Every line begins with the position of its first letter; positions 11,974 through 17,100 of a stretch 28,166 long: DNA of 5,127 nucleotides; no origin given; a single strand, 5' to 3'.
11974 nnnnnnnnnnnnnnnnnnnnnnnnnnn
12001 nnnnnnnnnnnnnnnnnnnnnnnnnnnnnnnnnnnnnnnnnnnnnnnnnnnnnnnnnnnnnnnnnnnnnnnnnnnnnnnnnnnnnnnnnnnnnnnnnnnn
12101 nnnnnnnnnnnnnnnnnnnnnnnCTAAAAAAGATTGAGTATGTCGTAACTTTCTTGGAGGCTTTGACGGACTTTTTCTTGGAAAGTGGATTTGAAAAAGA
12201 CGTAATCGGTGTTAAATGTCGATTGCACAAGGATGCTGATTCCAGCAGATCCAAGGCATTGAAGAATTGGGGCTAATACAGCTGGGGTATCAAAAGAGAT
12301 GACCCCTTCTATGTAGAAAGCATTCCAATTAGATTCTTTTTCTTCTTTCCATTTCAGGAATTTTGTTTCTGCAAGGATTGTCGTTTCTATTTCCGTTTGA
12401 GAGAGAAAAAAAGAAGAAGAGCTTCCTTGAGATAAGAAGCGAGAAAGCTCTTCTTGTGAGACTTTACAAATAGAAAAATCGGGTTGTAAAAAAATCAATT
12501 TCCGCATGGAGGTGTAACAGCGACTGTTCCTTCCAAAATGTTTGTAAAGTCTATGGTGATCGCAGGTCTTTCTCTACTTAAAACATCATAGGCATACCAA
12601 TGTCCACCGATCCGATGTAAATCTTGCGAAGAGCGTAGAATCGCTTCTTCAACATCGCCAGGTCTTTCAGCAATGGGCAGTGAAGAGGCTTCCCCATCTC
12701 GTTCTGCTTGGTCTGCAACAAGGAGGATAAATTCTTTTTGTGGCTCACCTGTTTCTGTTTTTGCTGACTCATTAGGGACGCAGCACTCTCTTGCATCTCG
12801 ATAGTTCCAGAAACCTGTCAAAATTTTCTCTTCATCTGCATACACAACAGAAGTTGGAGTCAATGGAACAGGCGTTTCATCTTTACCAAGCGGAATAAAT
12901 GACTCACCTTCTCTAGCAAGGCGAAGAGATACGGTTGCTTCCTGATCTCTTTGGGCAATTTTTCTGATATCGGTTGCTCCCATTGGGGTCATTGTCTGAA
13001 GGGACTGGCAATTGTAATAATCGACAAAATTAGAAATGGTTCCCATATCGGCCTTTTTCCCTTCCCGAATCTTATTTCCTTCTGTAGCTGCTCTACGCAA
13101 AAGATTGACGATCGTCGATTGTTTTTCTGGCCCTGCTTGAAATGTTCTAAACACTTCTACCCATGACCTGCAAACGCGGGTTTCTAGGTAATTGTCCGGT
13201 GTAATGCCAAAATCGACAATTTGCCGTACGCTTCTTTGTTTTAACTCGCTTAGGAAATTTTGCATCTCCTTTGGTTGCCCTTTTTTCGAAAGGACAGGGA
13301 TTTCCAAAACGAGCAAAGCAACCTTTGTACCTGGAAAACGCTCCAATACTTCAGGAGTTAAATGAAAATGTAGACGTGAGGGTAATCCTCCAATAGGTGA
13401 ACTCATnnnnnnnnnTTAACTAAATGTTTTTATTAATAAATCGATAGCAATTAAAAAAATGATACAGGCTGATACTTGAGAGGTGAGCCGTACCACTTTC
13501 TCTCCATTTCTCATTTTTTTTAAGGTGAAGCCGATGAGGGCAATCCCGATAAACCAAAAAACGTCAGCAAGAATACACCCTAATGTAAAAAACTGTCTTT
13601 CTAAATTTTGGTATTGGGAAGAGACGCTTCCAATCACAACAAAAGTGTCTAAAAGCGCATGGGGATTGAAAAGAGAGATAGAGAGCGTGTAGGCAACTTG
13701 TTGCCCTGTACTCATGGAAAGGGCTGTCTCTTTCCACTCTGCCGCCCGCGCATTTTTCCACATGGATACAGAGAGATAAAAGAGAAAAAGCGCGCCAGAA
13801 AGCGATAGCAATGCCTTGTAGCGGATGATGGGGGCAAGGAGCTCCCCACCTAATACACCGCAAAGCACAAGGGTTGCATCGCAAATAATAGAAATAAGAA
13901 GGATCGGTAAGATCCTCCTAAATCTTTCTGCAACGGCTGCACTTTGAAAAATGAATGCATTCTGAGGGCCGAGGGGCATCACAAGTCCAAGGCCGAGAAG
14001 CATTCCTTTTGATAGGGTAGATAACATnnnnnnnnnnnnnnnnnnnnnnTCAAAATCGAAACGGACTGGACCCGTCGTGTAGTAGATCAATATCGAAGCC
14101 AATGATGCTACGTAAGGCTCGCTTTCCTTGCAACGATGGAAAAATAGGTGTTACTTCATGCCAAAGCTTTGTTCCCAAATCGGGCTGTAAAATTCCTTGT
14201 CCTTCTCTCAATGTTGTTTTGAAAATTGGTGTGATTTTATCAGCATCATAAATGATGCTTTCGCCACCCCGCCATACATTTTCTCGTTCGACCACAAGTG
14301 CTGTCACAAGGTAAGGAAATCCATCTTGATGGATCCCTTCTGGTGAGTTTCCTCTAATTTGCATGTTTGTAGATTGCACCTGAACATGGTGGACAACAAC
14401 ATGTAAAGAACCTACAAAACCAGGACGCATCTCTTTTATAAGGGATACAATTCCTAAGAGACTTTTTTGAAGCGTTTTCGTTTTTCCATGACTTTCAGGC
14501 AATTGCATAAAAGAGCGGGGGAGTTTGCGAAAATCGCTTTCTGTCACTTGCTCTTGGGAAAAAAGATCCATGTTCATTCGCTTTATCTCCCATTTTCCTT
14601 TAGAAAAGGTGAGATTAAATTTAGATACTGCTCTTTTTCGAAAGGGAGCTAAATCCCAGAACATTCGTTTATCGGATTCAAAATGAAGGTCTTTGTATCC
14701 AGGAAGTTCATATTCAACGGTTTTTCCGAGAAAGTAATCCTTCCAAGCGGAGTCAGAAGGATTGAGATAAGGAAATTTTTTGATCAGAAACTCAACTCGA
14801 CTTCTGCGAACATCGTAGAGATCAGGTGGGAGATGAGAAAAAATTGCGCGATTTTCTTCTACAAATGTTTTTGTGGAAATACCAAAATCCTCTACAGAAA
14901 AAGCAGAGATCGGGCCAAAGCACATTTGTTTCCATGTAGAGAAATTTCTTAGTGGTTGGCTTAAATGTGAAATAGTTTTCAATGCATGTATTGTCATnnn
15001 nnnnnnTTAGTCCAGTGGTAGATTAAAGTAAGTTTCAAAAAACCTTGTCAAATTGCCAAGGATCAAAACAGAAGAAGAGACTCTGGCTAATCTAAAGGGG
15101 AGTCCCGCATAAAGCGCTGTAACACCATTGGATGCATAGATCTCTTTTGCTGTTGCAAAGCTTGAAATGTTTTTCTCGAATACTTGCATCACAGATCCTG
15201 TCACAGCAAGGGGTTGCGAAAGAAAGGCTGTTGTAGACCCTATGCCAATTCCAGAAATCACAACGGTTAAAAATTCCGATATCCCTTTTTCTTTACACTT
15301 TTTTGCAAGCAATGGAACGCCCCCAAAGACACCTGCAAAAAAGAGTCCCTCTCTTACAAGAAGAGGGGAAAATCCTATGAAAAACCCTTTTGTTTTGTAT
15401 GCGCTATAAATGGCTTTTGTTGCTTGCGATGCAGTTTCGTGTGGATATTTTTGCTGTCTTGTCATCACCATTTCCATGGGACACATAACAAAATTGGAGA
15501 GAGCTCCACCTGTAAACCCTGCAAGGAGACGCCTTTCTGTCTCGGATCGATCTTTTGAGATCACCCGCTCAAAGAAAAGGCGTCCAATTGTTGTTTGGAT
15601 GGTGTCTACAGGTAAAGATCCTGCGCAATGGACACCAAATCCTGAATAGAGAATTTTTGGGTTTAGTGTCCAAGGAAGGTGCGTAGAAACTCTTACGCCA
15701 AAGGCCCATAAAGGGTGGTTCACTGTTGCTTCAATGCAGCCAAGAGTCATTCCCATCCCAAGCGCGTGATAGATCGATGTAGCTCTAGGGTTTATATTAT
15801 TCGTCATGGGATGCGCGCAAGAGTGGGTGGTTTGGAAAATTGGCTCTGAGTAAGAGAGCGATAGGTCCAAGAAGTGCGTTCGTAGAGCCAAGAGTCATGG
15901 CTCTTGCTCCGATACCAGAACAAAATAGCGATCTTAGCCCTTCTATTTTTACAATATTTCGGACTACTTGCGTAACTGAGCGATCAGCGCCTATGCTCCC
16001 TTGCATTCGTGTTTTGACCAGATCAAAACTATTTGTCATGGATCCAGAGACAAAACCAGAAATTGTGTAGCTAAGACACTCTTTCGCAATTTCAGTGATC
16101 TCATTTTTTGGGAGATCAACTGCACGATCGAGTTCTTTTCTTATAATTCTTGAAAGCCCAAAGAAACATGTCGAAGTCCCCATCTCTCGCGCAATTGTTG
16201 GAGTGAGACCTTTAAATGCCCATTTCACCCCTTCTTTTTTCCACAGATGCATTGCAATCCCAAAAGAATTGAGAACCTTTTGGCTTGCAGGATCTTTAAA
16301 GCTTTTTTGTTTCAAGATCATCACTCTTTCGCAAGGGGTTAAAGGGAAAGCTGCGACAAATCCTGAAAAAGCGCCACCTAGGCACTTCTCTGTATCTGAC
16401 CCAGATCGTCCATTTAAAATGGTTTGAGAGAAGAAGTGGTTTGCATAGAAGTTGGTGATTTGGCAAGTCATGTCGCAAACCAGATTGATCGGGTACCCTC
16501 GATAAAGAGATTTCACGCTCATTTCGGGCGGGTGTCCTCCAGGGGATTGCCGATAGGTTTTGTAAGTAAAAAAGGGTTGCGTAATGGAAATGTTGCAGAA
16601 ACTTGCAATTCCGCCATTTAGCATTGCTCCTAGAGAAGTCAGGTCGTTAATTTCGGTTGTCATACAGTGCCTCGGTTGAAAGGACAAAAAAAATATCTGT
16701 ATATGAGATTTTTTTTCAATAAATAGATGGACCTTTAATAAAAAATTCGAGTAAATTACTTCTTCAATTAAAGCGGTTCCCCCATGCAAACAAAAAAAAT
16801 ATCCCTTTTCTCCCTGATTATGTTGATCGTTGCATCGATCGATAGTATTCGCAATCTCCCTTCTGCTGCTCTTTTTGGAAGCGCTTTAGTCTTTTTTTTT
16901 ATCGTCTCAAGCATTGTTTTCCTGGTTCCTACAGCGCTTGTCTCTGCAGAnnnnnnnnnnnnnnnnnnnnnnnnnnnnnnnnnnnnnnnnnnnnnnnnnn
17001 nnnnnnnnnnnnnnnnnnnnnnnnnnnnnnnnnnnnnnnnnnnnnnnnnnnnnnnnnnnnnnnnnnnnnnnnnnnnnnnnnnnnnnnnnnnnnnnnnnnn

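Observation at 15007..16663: Tandem pair of eukaryote-type SLC25 mitochondrial carriers in a bacterial chromosome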

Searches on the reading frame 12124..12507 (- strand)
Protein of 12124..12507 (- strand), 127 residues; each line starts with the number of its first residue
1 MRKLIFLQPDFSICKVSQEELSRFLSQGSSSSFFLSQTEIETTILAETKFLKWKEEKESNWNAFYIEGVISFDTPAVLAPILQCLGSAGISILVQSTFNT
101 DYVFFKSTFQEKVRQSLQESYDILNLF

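Call 40: search_protein_families(library=pfam, proteins=[window:12124-12507:-], max_evalue=0.01)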
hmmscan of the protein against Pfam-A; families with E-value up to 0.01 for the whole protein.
window:12124-12507:- (127 aa): 1 family
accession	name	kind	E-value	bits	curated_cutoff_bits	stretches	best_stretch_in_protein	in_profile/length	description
PF13840.12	ACT_7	-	4.4e-12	46.1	27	1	58-118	3-64/65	ACT domain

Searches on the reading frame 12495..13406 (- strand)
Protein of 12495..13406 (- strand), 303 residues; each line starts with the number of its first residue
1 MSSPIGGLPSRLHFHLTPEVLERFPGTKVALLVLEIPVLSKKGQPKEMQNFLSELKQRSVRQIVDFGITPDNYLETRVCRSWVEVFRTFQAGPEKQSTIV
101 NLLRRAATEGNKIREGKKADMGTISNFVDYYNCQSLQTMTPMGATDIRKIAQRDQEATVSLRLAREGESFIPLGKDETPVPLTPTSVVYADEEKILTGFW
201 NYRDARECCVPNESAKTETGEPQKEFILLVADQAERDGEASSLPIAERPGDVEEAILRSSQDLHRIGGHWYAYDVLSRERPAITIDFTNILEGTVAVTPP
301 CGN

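Call 3: search_protein_families(library=pfam, proteins=[window:12495-13406:-], max_evalue=0.01)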
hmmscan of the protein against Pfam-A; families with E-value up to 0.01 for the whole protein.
window:12495-13406:- (303 aa): 1 family
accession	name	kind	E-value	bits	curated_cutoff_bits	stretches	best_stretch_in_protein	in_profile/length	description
PF03483.22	B3_4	-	9.6e-16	58.3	29.3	1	118-214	29-117/174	B3/4 domain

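Call 71: search_solved_structures(query=window:12495-13406:-, max_evalue=0.01)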
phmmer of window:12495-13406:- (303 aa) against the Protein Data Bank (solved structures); distinct sequences matched with E-value up to 0.01: 0.

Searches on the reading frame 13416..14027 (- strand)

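Call 3: search_protein_families(library=pfam, proteins=[window:13416-14027:-], max_evalue=0.01)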
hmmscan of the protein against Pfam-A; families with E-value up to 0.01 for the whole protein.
window:13416-14027:- (203 aa): 1 family
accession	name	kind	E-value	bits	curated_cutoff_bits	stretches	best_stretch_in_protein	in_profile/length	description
PF01810.24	LysE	-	5.1e-29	101.6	25.6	1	15-200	3-192/193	LysE type translocator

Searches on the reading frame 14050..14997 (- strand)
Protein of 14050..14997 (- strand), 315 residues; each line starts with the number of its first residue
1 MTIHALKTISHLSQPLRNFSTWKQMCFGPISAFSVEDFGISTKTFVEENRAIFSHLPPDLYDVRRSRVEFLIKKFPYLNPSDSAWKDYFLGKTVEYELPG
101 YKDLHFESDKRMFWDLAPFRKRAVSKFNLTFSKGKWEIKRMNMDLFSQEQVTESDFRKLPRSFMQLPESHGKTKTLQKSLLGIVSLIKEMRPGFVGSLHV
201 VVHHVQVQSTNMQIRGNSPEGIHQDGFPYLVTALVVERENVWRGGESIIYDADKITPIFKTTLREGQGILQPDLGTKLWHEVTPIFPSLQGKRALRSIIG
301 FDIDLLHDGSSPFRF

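Call 3: search_protein_families(library=pfam, proteins=[window:14050-14997:-], max_evalue=0.01)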
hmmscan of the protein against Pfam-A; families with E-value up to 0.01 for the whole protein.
window:14050-14997:- (315 aa): 1 family
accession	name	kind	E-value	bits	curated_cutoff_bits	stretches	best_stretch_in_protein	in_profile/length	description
PF10014.15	2OG-Fe_Oxy_2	-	2e-24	86.8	23.1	1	119-300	17-190/192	2OG-Fe dioxygenase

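Call 70: search_solved_structures(query=window:14050-14997:-, max_evalue=0.01)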
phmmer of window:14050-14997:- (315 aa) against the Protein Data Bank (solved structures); distinct sequences matched with E-value up to 0.01: 3.
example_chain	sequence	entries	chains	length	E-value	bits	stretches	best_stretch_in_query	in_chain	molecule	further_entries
9dq0_A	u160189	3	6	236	0.00029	23.4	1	210-291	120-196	BsmA domain containing protein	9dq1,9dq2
8jms_A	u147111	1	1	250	0.00032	23.2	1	209-291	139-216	BsmA domain containing protein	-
3pl0_A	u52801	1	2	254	0.002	20.6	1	181-288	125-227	Uncharacterized protein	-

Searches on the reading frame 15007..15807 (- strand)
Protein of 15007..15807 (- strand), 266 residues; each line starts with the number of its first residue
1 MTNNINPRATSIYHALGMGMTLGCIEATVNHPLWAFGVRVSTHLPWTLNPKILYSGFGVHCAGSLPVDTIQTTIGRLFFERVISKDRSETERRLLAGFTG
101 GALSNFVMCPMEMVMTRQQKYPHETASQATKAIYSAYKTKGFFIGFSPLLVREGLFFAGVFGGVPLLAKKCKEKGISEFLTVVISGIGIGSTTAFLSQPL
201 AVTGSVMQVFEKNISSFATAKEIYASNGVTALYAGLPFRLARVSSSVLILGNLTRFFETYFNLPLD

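Call 3: search_protein_families(library=pfam, proteins=[window:15007-15807:-], max_evalue=0.01)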
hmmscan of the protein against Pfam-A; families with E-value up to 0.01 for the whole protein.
window:15007-15807:- (266 aa): 1 family
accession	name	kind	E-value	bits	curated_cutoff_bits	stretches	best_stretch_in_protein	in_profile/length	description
PF00153.32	Mito_carr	-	1.8e-19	69.7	22.3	2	92-162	7-83/96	Mitochondrial carrier protein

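Call 31: find_homologous_proteins(query=window:15007-15807:-)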
Query window:15007-15807:- (266 aa): 2 proteins with E <= 0.001 among 899 candidates.
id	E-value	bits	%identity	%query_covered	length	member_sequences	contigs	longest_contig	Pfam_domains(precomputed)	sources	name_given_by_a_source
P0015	8.5e-161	551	100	94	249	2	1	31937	PF00153.33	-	-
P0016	9.9e-38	148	35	95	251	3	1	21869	PF00153.33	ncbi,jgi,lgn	jgi:hypothetical protein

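Call 32: find_encoding_contigs(protein=P0016, flank=7000, max_places=3)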
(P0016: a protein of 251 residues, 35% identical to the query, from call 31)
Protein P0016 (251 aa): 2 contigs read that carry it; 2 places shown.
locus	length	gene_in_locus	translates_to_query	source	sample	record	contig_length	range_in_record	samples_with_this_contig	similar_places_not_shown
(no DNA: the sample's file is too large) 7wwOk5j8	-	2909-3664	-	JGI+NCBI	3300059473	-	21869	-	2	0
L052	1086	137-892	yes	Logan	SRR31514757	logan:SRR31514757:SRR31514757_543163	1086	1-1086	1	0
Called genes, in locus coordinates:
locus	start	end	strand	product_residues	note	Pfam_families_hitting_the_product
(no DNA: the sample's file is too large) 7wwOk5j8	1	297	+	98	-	?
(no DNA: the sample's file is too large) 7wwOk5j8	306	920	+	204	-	PF01351:RNase_HII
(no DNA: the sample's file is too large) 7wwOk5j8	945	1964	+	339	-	-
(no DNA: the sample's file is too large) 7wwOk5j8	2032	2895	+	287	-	PF00153:Mito_carr (weak)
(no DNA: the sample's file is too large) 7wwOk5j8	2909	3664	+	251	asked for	PF00153:Mito_carr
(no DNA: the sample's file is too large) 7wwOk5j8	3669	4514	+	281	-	PF10014:2OG-Fe_Oxy_2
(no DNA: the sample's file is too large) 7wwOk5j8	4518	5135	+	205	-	PF01810:LysE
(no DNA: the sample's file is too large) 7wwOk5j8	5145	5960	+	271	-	PF03483:B3_4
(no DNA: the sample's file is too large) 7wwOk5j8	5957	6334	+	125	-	PF13840:ACT_7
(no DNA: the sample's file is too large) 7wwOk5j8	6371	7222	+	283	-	PF03755:YicC-like_N, PF08340:YicC-like_C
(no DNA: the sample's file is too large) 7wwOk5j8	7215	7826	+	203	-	PF00625:Guanylate_kin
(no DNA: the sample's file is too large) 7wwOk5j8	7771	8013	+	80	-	-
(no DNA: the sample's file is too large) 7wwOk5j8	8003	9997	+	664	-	PF00133:tRNA-synt_1, PF09334:tRNA-synt_1g, PF08264:Anticodon_1 (weak), PF19303:Anticodon_3, PF01588:tRNA_bind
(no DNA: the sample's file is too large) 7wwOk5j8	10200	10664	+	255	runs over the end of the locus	-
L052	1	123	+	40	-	?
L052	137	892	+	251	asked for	PF00153:Mito_carr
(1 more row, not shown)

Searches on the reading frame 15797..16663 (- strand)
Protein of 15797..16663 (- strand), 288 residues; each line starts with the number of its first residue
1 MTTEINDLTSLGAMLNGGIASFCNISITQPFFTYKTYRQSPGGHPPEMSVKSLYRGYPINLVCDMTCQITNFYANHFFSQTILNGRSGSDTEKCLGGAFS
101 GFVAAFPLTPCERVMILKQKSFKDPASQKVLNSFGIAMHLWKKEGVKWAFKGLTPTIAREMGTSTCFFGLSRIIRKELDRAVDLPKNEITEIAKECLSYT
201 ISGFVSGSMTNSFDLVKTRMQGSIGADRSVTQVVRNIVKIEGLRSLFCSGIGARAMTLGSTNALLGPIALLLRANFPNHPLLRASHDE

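Call 3: search_protein_families(library=pfam, proteins=[window:15797-16663:-], max_evalue=0.01)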
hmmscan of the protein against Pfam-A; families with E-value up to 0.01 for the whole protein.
window:15797-16663:- (288 aa): 1 family
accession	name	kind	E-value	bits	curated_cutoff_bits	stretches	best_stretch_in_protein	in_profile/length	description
PF00153.32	Mito_carr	-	9.3e-26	89.9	22.3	2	92-176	7-90/96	Mitochondrial carrier protein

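Call 6: find_homologous_proteins(query=window:15797-16663:-)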
Query window:15797-16663:- (288 aa): 14 proteins with E <= 0.001 among 1409 candidates.
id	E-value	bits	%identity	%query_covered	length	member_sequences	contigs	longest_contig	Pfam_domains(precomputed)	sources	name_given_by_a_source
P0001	1.9e-191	653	100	100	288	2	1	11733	PF00153.33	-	-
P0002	4.1e-73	264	49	99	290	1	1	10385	PF00153.33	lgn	-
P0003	1.6e-68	249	45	96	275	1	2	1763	PF00153.33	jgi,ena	jgi:hypothetical protein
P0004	1.8e-43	167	36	95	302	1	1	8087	PF00153.33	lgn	-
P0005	2.7e-26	111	33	90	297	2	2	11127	PF00153.33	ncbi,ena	-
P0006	1.9e-7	49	28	76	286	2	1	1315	PF00153.33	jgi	jgi:solute carrier family 25 citrate transporter 1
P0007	1.3e-6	46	26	76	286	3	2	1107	PF00153.33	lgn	-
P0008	6.4e-6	44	27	74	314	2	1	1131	PF00153.33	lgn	-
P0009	8.9e-6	44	26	81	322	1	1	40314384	PF00153.33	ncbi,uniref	ncbi:mitochondrial nicotinamide adenine dinucleotide transporter SLC25A51-like [Ptychodera flava]|un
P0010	7.5e-5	41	26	74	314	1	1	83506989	PF00153.33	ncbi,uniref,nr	ncbi:putative tricarboxylate transport protein, mitochondrial [Episyrphus balteatus]|uniref:putative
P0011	1.7e-4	39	25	59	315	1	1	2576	PF00153.33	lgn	-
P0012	2.1e-4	39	26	53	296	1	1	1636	PF00153.33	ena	-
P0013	3.1e-4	39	27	72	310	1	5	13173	PF00153.33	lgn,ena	-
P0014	6.6e-4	37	23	76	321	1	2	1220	PF00153.33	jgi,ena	jgi:solute carrier family 25 citrate transporter 1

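Call 8: find_encoding_contigs(protein=P0002, flank=6000)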
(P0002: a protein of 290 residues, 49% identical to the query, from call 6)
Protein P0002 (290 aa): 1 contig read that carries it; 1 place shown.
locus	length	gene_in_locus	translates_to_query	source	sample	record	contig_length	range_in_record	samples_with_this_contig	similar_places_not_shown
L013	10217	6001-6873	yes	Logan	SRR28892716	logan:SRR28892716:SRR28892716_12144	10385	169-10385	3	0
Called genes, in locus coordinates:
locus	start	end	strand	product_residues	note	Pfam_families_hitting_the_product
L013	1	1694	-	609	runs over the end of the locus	PF00122:E1-E2_ATPase, PF00702:Hydrolase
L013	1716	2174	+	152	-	PF19834:DUF6314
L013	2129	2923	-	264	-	-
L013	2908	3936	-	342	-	-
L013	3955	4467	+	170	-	PF26330:DUF8085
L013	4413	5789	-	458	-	PF00324:AA_permease, PF13520:AA_permease_2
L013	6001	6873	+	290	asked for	PF00153:Mito_carr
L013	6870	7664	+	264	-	PF00153:Mito_carr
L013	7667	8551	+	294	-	PF10014:2OG-Fe_Oxy_2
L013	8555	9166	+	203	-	PF01810:LysE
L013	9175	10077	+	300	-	PF03483:B3_4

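Call 33: find_encoding_contigs(protein=P0004, flank=7000, max_places=3)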
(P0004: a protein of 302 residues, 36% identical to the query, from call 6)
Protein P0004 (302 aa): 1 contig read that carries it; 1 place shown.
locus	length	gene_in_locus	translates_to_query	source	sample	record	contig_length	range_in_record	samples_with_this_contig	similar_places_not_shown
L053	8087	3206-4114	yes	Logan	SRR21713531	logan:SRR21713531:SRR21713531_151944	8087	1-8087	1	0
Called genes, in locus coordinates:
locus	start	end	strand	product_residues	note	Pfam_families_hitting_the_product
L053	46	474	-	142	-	-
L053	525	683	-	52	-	-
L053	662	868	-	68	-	-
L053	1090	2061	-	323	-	-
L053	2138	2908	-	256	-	-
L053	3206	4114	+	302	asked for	PF00153:Mito_carr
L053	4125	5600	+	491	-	-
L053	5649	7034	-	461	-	PF05525:Branch_AA_trans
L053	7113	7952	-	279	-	PF00153:Mito_carr (faint)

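Call 40: search_protein_families(library=pfam, proteins=[L053:4125-5600:+, L053:7113-7952:-, L053:2138-2908:-, L053:1090-2061:-], max_evalue=0.01)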
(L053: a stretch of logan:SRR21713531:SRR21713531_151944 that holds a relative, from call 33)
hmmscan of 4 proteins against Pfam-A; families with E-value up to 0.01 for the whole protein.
L053:4125-5600:+ (491 aa): 0 families

L053:7113-7952:- (279 aa): 1 family
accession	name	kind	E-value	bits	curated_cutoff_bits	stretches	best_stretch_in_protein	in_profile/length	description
PF00153.32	Mito_carr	-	2.4e-10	40.5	22.3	1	201-256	13-73/96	Mitochondrial carrier protein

L053:2138-2908:- (256 aa): 1 family
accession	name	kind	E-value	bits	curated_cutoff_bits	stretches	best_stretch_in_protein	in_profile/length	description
PF01588.26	tRNA_bind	-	0.00012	22.6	27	0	49-111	20-81/96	Putative tRNA binding domain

L053:1090-2061:- (323 aa): 0 families

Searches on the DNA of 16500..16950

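Call 90: search_rna_families(source=window, start=16500, end=16950, threshold=evalue, max_evalue=1)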
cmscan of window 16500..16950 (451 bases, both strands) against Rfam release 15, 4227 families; matches with E-value up to 1: 0.
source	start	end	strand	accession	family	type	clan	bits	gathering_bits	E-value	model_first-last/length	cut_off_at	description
